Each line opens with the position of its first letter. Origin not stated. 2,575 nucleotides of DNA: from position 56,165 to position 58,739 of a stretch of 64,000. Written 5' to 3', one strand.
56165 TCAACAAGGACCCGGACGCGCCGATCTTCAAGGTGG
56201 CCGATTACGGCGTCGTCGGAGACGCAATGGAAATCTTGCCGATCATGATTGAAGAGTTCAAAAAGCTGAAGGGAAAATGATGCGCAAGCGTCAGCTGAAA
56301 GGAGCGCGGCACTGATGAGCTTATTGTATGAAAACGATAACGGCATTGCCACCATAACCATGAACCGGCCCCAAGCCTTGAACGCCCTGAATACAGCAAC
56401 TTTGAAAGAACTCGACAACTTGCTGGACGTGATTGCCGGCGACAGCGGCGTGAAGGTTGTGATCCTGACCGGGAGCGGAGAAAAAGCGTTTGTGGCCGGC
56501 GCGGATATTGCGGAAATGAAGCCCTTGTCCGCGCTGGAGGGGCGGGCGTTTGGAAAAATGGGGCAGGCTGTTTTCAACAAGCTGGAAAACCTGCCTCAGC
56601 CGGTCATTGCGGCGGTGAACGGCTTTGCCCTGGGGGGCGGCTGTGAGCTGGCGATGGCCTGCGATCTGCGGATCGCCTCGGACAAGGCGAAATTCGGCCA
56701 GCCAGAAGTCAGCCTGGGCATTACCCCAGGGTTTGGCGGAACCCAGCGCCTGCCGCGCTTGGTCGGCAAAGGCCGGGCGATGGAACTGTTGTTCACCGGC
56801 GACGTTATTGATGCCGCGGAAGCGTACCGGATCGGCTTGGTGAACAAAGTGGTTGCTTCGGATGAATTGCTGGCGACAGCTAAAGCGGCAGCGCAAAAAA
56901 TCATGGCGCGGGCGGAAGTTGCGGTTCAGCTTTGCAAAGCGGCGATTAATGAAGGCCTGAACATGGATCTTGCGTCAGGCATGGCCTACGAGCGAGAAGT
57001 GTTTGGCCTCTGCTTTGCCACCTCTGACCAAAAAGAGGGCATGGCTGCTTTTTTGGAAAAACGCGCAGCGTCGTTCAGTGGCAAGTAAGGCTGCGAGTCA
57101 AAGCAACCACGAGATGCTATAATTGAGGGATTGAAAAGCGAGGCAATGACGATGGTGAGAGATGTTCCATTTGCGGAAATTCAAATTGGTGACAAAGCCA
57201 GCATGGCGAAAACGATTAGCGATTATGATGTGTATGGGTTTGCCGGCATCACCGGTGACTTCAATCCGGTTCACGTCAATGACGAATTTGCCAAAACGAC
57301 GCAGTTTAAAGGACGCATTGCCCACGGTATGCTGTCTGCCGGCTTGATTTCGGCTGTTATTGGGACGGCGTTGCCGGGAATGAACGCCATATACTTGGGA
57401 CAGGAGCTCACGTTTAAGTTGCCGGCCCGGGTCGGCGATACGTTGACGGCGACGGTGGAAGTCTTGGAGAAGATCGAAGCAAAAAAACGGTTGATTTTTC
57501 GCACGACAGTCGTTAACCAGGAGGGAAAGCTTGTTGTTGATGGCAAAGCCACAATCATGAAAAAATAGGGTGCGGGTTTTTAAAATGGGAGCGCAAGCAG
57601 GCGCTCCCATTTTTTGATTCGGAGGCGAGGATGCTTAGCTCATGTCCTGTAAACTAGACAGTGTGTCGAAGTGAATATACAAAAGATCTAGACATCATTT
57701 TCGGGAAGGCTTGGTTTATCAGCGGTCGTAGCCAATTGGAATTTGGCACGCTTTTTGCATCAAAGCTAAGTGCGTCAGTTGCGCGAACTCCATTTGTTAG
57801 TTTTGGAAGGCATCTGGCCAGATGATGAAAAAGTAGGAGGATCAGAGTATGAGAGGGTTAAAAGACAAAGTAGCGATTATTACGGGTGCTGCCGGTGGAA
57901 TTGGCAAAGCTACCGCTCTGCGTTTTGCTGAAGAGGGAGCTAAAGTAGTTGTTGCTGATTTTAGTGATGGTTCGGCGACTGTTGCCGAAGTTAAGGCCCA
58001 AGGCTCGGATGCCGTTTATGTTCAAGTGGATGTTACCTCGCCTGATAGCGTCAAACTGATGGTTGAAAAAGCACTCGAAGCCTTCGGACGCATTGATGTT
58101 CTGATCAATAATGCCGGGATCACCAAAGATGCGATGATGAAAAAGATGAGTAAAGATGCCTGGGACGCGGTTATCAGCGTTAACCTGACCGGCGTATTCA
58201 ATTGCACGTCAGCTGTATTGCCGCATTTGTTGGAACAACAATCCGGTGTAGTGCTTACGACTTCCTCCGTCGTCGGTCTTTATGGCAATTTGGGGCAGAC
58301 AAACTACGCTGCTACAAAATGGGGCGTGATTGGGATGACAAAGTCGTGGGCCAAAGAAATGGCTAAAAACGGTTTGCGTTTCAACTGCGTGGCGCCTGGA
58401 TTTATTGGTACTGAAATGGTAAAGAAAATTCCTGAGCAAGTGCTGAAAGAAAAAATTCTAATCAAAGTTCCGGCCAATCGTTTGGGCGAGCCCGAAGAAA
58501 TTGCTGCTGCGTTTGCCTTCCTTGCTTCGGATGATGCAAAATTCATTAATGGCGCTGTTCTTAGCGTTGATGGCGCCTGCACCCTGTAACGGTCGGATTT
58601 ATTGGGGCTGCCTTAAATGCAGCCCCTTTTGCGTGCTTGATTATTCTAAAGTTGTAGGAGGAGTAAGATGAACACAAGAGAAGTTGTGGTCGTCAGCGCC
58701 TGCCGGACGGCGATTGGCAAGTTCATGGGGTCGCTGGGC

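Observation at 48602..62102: Two consensus sigma-54 promoters drive a split C4 acyl-CoA pathway ending in its own CBS-PAS enhancer-binding protein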

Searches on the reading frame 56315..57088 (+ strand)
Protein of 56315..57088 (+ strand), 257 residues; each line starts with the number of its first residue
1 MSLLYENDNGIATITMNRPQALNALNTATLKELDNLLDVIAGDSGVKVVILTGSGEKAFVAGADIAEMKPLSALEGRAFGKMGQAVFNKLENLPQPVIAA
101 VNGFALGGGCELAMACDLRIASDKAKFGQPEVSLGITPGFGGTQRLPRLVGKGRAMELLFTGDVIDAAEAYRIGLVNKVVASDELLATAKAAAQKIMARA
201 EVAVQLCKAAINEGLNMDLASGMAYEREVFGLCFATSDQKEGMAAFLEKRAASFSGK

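Call 6: search_protein_families(library=pfam, proteins=[window:56315-57088:+])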
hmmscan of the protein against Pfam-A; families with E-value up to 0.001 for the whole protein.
window:56315-57088:+ (257 aa): 2 families
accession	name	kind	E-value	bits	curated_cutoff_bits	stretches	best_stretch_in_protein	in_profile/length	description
PF00378.25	ECH_1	-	5.8e-75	252.3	27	1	7-256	2-250/251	Enoyl-CoA hydratase/isomerase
PF16113.10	ECH_2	-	1.7e-41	143.3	27.2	1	12-187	2-179/335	Enoyl-CoA hydratase/isomerase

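Call 7: search_protein_families(library=ncbifam, proteins=[window:56315-57088:+])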
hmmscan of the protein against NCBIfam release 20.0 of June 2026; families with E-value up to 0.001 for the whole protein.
window:56315-57088:+ (257 aa): 73 families (the best 25 are shown)
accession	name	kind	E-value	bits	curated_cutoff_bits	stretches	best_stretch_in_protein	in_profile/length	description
NF004475.0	PRK05809.1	subfamily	5.5e-122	406.3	394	1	3-256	6-259/260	short-chain-enoyl-CoA hydratase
NF004517.0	PRK05862.1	equivalog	7.8e-87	291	396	1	3-255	6-255/257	enoyl-CoA hydratase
NF005802.0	PRK07657.1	equivalog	2.3e-83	279.7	363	1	7-257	10-260/260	enoyl-CoA hydratase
NF006007.0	PRK08138.1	subfamily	2.1e-79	266.6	355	1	6-257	13-261/261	enoyl-CoA hydratase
NF004634.0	PRK05980.1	equivalog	1.1e-78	264.3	375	1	3-255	5-261/263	crotonase/enoyl-CoA hydratase family protein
NF005803.0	PRK07658.1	equivalog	1.9e-77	260.1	313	1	5-257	6-257/257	enoyl-CoA hydratase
NF007239.0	PRK09674.1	equivalog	4.8e-77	258.9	371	1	3-257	6-257/257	2,3-dehydroadipyl-CoA hydratase PaaF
NF051848.1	EnCoAHydtEchA19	equivalog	2.6e-73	246.7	400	1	5-257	4-258/258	enoyl-CoA hydratase EchA19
NF006699.0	PRK09245.1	subfamily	3.4e-64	216.7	354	1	3-256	5-265/266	crotonase/enoyl-CoA hydratase family protein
NF006566.0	PRK09076.1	subfamily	2.2e-62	211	286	1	3-254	7-257/260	enoyl-CoA hydratase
NF042430.2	EnCoAhydt_DpgD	equivalog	1.2e-61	208.4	400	1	5-256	1-257/258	enoyl-CoA-hydratase DpgD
NF004795.0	PRK06143.1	subfamily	2.6e-61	207.4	283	1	6-251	14-258/260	enoyl-CoA hydratase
NF004840.0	PRK06190.1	equivalog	3.5e-61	207.1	253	1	3-231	6-233/260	enoyl-CoA hydratase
NF004796.0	PRK06144.1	subfamily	1.9e-60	204.6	272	1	3-257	10-262/262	enoyl-CoA hydratase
NF004781.0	PRK06127.1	subfamily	2e-60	204.8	291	1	3-257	13-269/269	enoyl-CoA hydratase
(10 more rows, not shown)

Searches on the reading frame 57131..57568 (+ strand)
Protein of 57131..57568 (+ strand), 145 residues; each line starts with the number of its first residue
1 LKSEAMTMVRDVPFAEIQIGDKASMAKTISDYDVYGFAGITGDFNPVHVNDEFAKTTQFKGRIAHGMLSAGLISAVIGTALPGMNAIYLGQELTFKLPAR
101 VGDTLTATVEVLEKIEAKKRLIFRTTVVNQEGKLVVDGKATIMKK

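Call 6: search_protein_families(library=pfam, proteins=[window:57131-57568:+])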
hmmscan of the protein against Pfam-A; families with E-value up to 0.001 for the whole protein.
window:57131-57568:+ (145 aa): 2 families
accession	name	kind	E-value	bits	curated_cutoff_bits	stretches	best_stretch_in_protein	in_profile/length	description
PF01575.25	MaoC_dehydratas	-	2.8e-23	82.3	27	1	24-127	13-117/123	MaoC like domain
PF13452.11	FAS1_DH_region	-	7.9e-07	29.7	22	1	26-137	11-131/132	FAS1-like, dehydratase domain region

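Call 7: search_protein_families(library=ncbifam, proteins=[window:57131-57568:+])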
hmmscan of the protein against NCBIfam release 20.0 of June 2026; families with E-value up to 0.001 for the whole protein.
window:57131-57568:+ (145 aa): 6 families
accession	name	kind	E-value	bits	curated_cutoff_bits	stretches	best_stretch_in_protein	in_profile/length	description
NF006045.0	PRK08190.1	subfamily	1.7e-42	145.9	282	1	6-143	3-140/467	bifunctional enoyl-CoA hydratase/phosphate acetyltransferase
NF040620.1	fused_HadA_HadB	exception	1.5e-14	54.2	350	1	8-78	190-261/329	fused (3R)-hydroxyacyl-ACP dehydratase subunits HadA/HadB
NF010246.0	PRK13693.1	equivalog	6.1e-11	42.4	203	1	14-81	6-74/142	(3R)-hydroxyacyl-ACP dehydratase subunit HadB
TIGR02278.1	PaaN-DH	equivalog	4.7e-09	35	562.8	1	13-136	524-654/664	phenylacetic acid degradation bifunctional protein PaaZ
NF038241.1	RipB_Ich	equivalog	4.2e-05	23.5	340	1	26-141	38-159/175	(R)-specific enoyl-CoA hydratase RipB/Ich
NF040624.1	HadA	equivalog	0.00012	22.4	180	1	36-144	20-137/144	(3R)-hydroxyacyl-ACP dehydratase subunit HadA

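Call 67: search_solved_structures(query=window:57146-57568:+, max_evalue=1e-8)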
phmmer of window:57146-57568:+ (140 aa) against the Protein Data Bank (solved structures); distinct sequences matched with E-value up to 1e-8: 9.
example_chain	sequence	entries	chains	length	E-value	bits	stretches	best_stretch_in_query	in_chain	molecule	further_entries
5cpg_A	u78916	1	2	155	1.6e-39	138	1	3-138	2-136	(R)-specific enoyl-CoA hydratase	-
1iq6_A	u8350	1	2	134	4.6e-29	104.2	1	11-137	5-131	(R)-SPECIFIC ENOYL-COA HYDRATASE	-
3ir3_A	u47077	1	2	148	1.4e-25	93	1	10-137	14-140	3-hydroxyacyl-thioester dehydratase 2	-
1q6w_A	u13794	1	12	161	1.6e-16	63.7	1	7-133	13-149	monoamine oxidase regulatory protein, putative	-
2b3m_A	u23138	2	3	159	3.9e-16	62.4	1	11-111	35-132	hypothetical protein AF1124 | putative dehydratase AF1124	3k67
4ffu_A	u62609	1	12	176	8.1e-12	48.5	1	18-132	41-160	oxidase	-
4rv2_B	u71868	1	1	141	9.6e-10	41.8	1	9-79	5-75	MaoC family protein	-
4rlj_B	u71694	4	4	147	2.9e-09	40.2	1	9-72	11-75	(3R)-hydroxyacyl-ACP dehydratase subunit HadB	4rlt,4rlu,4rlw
5zy8_B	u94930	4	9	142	2.9e-09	40.2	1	9-72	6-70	3-hydroxyacyl-ACP dehydratase | (3R)-hydroxyacyl-ACP dehydratase subunit HadB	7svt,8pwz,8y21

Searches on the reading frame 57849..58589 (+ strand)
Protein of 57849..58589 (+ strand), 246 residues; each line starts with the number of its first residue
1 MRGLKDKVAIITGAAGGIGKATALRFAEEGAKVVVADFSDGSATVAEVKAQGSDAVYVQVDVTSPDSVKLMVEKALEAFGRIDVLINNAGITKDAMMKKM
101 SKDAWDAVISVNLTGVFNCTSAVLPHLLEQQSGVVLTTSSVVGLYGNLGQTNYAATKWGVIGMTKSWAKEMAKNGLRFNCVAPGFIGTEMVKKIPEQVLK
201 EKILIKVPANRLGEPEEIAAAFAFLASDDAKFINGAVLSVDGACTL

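Call 6: search_protein_families(library=pfam, proteins=[window:57849-58589:+])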
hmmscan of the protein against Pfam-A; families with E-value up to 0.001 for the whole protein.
window:57849-58589:+ (246 aa): 5 families
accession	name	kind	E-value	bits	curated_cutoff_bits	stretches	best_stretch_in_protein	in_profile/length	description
PF13561.12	adh_short_C2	-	7.5e-66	222.5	27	1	13-242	1-233/236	Enoyl-(Acyl carrier protein) reductase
PF00106.31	adh_short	-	6.1e-65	218.8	26.6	1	7-197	1-193/195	short chain dehydrogenase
PF08659.16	KR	-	8.3e-24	84.9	22.6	1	10-157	4-153/180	KR domain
PF01370.27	Epimerase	-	1.1e-06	28.7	20.9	1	10-184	2-176/240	NAD dependent epimerase/dehydratase family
PF03435.24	Sacchrp_dh_NADP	-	0.00032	21.5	25.1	1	10-95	2-82/129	Saccharopine dehydrogenase NADP binding domain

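Call 7: search_protein_families(library=ncbifam, proteins=[window:57849-58589:+])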
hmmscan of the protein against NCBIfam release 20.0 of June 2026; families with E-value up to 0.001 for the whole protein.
window:57849-58589:+ (246 aa): 237 families (the best 25 are shown)
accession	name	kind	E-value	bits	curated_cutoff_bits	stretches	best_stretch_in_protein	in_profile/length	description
TIGR01830.1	3oxo_ACP_reduc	equivalog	7.7e-87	290.9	297.75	1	9-243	1-237/239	3-oxoacyl-[acyl-carrier-protein] reductase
NF004198.0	PRK05653.1-3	equivalog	2.8e-84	282.4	296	1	4-243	5-245/248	3-oxoacyl-ACP reductase FabG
NF009466.0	PRK12826.1-2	subfamily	6.8e-78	261.5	222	1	6-243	3-243/248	3-oxoacyl-ACP reductase FabG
NF004197.0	PRK05653.1-1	equivalog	6.3e-76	255.3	332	1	4-243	5-245/249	3-oxoacyl-ACP reductase FabG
NF009464.0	PRK12824.1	subfamily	1.2e-74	251.1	269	1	6-243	2-241/245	3-oxoacyl-ACP reductase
TIGR01829.1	AcAcCoA_reduct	subfamily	2.5e-74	250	302.1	1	7-243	1-239/242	acetoacetyl-CoA reductase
NF052558.1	MBtsdlDhBudC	equivalog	1.1e-72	244.7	270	1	5-245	2-242/250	meso-2,3-butanediol dehydrogenase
NF004818.0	PRK06172.1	equivalog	1.4e-71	240.8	336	1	3-244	4-250/253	SDR family oxidoreductase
NF009546.0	PRK12935.1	equivalog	2.3e-71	240.3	418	1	2-243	2-244/247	acetoacetyl-CoA reductase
NF004791.0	PRK06138.1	equivalog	5.4e-70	235.6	312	1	4-245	3-250/252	SDR family oxidoreductase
NF005559.1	PRK07231.1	subfamily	7.1e-70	235.3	215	1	4-245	2-248/249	glucose 1-dehydrogenase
NF006072.0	PRK08217.1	subfamily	2.4e-65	220.8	298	1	4-245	3-252/253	3-ketoacyl-(acyl-carrier-protein) reductase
NF053701.1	CsHdxCHCADhChcB2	equivalog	2.8e-65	220.2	350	1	4-245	1-243/245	cis-4-hydroxycyclohexanecarboxylate dehydrogenase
NF004200.0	PRK05653.1-5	equivalog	3.4e-65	220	273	1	7-243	3-240/242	3-oxoacyl-ACP reductase FabG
NF006110.0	PRK08261.1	equivalog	1.1e-63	215.7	410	1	2-243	210-449/454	3-oxoacyl-ACP reductase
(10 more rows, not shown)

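Call 39: search_solved_structures(query=window:57849-58589:+, max_evalue=1e-30, show_alignments=1)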
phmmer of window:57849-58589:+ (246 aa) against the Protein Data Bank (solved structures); distinct sequences matched with E-value up to 1e-30: 312 (the best 60 are shown).
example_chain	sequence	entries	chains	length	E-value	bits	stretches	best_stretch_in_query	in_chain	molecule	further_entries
2et6_A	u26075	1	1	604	3.3e-84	285.3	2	3-191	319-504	(3R)-hydroxyacyl-CoA dehydrogenase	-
4nbu_A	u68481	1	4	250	1.2e-82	280.2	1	2-244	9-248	3-oxoacyl-(Acyl-carrier-protein) reductase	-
4nbv_A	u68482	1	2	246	5.4e-73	248.6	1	4-245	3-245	3-oxoacyl-[acyl-carrier-protein] reductase putative short-chain dehydrogenases/reductases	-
4nbw_A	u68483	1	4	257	1.8e-71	243.6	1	6-244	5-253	Short-chain dehydrogenase/reductase SDR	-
3sj7_A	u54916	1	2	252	6.4e-66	225.5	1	3-243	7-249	3-oxoacyl-(Acyl-carrier-protein) reductase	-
4nbt_A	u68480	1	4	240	7.1e-66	225.3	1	1-244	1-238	3-oxoacyl-[acyl-carrier-protein] reductase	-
3osu_A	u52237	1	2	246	2e-65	223.9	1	7-243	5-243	3-oxoacyl-[acyl-carrier-protein] reductase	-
2hq1_A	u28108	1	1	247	2.2e-64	220.4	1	4-244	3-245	Glucose/ribitol dehydrogenase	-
2uvd_A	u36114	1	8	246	4.1e-64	219.5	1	4-244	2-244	3-OXOACYL-(ACYL-CARRIER-PROTEIN) REDUCTASE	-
4rzh_A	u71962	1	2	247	8.1e-63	215.3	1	3-244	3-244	3-oxoacyl-[acyl-carrier protein] reductase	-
4jro_A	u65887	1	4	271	3.1e-60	206.9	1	4-244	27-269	FabG protein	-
4wjz_A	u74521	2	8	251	8.7e-60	205.4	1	3-243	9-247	3-oxoacyl-[acyl-carrier-protein] reductase FabG | 3-oxoacyl-[acyl-carrier protein] reductase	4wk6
3op4_A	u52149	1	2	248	1.1e-59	205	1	3-243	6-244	3-oxoacyl-[acyl-carrier protein] reductase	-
3rro_A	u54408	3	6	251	1.2e-59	205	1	3-243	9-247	3-ketoacyl-(acyl-carrier-protein) reductase | 3-oxoacyl-[acyl-carrier protein] reductase | 3-oxoacyl-[acyl-carrier-protein] reductase FabG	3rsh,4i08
6t6n_A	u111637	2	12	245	3e-59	203.6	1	4-244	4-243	3-oxoacyl-[acyl-carrier protein] reductase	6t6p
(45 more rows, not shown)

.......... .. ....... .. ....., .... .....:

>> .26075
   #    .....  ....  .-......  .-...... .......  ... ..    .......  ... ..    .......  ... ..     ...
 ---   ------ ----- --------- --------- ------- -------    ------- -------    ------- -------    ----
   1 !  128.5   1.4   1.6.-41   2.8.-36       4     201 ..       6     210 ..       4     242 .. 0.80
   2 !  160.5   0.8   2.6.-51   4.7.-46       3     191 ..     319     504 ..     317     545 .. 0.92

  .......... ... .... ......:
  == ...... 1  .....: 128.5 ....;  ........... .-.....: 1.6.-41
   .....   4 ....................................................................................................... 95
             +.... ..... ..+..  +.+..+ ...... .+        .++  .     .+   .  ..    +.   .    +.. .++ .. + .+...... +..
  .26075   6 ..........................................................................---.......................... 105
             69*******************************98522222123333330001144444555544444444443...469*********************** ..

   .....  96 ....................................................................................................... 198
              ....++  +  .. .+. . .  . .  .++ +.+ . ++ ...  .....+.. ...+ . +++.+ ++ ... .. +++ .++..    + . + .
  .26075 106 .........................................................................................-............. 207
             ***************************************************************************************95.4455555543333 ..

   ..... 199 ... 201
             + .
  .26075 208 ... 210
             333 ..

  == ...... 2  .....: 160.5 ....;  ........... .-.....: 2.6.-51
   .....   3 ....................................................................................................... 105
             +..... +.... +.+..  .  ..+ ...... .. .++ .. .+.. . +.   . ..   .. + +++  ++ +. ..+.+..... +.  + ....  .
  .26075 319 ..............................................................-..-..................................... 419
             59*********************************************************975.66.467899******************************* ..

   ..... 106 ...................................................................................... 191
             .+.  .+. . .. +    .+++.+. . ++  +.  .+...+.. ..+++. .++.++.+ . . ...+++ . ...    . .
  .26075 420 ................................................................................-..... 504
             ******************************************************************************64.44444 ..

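Call 43: list_cluster_members(proteins=[P0001, window:57849-58589:+, window:48741-50138:+, window:46554-48194:+])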
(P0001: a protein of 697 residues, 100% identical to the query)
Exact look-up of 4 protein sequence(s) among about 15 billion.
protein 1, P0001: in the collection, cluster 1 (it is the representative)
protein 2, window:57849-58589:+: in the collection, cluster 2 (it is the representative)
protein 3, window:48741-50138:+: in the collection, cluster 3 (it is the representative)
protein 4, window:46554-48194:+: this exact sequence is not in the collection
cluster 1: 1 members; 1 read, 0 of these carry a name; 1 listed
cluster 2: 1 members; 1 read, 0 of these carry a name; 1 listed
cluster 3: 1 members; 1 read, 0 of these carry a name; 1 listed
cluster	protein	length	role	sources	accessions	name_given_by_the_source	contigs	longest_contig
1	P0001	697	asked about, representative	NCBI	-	-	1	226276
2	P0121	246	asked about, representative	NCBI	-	-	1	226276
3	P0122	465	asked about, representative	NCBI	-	-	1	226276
